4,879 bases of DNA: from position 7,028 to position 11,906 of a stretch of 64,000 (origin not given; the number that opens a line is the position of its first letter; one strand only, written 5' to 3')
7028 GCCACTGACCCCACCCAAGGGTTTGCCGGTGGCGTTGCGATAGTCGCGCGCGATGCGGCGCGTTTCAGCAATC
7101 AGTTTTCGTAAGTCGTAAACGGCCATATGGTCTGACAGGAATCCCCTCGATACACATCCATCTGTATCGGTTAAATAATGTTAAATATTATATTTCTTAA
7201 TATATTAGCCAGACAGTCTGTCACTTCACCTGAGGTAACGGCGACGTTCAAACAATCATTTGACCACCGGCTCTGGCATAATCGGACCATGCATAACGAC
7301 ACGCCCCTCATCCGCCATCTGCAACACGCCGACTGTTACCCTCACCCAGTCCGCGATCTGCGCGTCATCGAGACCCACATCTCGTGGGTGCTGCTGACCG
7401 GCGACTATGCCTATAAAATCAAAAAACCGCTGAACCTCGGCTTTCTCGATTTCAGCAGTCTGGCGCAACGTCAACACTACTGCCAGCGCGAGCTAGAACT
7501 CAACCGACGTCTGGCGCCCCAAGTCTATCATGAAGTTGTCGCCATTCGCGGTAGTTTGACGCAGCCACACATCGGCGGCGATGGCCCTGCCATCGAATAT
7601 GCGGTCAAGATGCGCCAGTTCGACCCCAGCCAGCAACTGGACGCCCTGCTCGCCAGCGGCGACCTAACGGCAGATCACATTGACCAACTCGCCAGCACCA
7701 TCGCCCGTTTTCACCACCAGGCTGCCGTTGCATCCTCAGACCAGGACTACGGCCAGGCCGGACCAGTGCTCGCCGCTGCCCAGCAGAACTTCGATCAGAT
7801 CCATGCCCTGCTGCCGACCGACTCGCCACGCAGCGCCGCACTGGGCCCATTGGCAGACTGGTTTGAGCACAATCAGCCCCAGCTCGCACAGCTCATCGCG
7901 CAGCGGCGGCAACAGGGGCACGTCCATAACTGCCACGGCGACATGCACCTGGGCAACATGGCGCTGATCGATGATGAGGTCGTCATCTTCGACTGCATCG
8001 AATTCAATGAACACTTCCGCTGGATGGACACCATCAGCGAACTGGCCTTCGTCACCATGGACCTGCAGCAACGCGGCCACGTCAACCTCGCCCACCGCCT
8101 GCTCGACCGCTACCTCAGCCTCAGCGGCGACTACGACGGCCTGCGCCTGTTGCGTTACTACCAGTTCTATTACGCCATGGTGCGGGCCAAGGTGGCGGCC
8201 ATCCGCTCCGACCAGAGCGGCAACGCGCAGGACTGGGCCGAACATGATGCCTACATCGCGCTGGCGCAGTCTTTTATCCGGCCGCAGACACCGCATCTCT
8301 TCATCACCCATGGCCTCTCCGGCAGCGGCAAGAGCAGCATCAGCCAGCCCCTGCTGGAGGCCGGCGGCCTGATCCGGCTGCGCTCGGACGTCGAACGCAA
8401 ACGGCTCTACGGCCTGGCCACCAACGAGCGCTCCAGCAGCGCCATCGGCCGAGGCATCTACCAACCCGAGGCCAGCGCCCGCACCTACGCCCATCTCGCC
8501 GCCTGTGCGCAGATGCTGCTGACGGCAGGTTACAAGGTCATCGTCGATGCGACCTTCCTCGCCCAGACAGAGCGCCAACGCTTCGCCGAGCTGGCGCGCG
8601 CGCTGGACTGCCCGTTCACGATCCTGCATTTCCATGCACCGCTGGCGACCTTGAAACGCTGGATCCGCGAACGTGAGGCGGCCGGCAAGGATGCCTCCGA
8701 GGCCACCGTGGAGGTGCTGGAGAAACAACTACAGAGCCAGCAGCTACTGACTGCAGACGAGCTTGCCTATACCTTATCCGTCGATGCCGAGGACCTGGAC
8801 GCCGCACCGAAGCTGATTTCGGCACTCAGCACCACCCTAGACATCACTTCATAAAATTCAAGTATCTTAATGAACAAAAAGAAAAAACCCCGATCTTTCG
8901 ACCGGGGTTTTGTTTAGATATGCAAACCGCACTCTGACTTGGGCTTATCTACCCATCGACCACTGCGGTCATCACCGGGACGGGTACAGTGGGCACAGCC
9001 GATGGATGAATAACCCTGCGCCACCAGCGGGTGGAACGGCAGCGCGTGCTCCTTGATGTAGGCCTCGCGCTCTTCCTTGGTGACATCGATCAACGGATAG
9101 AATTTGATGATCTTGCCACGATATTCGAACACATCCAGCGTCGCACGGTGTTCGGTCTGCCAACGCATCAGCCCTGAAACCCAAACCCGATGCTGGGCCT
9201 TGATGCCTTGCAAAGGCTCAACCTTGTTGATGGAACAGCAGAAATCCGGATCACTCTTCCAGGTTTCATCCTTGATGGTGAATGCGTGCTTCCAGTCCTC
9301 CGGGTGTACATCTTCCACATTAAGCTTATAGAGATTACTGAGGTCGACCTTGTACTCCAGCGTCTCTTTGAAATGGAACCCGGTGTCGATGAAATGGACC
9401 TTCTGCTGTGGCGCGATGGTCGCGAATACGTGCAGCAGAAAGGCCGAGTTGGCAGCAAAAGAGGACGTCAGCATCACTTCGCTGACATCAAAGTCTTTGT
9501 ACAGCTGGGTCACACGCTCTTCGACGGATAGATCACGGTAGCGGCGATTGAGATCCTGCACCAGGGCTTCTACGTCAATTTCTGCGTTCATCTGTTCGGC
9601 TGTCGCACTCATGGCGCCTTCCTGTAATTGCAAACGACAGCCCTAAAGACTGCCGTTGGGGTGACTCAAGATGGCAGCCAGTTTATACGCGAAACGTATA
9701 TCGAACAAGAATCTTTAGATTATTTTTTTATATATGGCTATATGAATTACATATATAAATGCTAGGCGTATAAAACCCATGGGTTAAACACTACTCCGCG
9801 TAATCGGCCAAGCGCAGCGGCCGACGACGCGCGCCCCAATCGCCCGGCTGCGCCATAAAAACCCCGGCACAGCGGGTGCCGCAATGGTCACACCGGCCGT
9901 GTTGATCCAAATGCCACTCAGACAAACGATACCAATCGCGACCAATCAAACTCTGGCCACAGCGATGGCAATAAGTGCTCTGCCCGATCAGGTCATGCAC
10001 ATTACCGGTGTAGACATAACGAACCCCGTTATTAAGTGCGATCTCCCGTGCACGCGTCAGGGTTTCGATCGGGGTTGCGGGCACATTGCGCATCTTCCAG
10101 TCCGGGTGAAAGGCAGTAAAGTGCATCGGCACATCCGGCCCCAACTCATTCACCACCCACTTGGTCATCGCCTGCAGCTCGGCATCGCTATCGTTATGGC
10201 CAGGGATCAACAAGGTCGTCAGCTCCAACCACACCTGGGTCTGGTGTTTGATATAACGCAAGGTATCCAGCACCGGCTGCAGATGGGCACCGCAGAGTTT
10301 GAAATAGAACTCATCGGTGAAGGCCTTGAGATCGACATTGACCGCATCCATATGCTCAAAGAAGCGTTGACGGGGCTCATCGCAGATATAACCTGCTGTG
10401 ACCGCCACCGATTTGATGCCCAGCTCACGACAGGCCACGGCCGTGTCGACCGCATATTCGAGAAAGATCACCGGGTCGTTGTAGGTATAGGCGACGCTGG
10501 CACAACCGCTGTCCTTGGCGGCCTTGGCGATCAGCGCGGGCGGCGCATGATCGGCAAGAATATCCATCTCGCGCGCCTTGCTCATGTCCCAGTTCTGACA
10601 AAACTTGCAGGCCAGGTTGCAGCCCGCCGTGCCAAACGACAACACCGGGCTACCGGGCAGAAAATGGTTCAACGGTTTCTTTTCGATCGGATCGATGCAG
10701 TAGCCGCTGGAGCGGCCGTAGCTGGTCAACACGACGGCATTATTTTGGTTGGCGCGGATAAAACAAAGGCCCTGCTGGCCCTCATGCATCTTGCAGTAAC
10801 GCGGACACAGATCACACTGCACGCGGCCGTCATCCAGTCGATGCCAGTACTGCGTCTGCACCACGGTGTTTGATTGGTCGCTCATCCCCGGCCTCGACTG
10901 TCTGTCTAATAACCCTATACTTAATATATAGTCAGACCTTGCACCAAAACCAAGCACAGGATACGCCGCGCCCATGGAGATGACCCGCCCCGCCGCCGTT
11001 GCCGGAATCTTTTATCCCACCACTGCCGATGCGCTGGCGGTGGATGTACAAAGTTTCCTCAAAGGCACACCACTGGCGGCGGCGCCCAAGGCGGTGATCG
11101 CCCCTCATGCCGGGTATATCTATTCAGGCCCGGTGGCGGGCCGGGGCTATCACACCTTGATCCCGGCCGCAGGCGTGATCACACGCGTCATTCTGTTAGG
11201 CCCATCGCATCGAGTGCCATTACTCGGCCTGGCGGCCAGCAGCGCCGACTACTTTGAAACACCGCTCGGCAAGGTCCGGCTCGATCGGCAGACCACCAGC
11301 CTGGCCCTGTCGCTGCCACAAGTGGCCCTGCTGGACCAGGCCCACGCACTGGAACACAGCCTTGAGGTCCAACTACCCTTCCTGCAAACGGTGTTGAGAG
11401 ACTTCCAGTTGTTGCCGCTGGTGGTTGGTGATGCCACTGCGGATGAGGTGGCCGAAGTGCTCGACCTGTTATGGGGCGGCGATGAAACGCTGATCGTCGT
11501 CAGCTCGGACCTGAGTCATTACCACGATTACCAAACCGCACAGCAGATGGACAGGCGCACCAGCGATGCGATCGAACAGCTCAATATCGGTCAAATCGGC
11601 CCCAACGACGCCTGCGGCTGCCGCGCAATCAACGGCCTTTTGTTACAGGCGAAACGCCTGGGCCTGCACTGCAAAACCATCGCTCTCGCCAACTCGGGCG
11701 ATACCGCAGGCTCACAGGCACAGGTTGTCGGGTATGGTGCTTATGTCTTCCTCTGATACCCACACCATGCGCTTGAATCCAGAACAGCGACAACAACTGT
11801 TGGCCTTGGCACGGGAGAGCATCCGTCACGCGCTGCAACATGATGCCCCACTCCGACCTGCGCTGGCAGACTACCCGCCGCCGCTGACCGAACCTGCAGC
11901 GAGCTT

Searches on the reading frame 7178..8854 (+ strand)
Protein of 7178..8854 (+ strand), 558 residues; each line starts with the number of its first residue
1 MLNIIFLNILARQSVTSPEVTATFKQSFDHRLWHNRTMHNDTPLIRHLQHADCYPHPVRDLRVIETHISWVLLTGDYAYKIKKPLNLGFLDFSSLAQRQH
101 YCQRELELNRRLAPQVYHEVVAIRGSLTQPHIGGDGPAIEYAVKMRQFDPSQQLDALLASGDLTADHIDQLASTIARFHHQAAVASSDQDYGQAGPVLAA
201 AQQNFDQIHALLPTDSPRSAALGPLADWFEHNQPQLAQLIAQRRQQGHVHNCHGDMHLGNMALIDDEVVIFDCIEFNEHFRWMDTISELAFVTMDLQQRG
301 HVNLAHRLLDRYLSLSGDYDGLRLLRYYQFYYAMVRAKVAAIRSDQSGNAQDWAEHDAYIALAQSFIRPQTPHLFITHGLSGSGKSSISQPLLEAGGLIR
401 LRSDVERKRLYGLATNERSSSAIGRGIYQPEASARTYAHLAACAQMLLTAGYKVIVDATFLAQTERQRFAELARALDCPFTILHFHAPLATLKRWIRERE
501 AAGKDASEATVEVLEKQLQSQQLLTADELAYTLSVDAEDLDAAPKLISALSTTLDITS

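Call 33: search_protein_families(library=pfam, proteins=[window:7178-8854:+], max_evalue=0.00001)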
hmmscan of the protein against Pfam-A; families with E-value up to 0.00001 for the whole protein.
window:7178-8854:+ (558 aa): 2 families
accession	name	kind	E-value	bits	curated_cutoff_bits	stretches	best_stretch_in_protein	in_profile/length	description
PF13671.12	AAA_33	-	1.8e-38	132.5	27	1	374-523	1-142/143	AAA domain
PF01636.29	APH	-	5.3e-07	30.1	23.2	1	99-325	34-239/239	Phosphotransferase enzyme family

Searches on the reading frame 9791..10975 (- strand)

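Call 33: search_protein_families(library=pfam, proteins=[window:9791-10975:-], max_evalue=0.00001)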
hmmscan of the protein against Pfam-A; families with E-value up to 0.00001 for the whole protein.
window:9791-10975:- (394 aa): 1 family
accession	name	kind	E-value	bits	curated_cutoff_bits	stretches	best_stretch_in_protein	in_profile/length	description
PF04055.27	Radical_SAM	-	7e-15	56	29.5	1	116-266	4-160/166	Radical SAM superfamily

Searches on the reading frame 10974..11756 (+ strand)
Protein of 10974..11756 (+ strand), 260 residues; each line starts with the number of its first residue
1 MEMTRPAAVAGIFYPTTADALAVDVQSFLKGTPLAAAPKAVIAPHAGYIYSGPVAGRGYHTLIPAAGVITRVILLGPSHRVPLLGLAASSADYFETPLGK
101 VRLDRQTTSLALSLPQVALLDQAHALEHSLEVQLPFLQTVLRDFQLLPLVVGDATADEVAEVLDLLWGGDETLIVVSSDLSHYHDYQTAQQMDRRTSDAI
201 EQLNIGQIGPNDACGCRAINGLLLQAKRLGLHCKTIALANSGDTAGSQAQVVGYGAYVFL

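Call 33: search_protein_families(library=pfam, proteins=[window:10974-11756:+], max_evalue=0.00001)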
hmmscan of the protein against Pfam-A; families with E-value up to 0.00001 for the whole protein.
window:10974-11756:+ (260 aa): 1 family
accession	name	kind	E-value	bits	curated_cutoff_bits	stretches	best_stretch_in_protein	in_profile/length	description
PF01875.22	Memo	-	2.9e-48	164.9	27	1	7-257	2-268/269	Memo-like protein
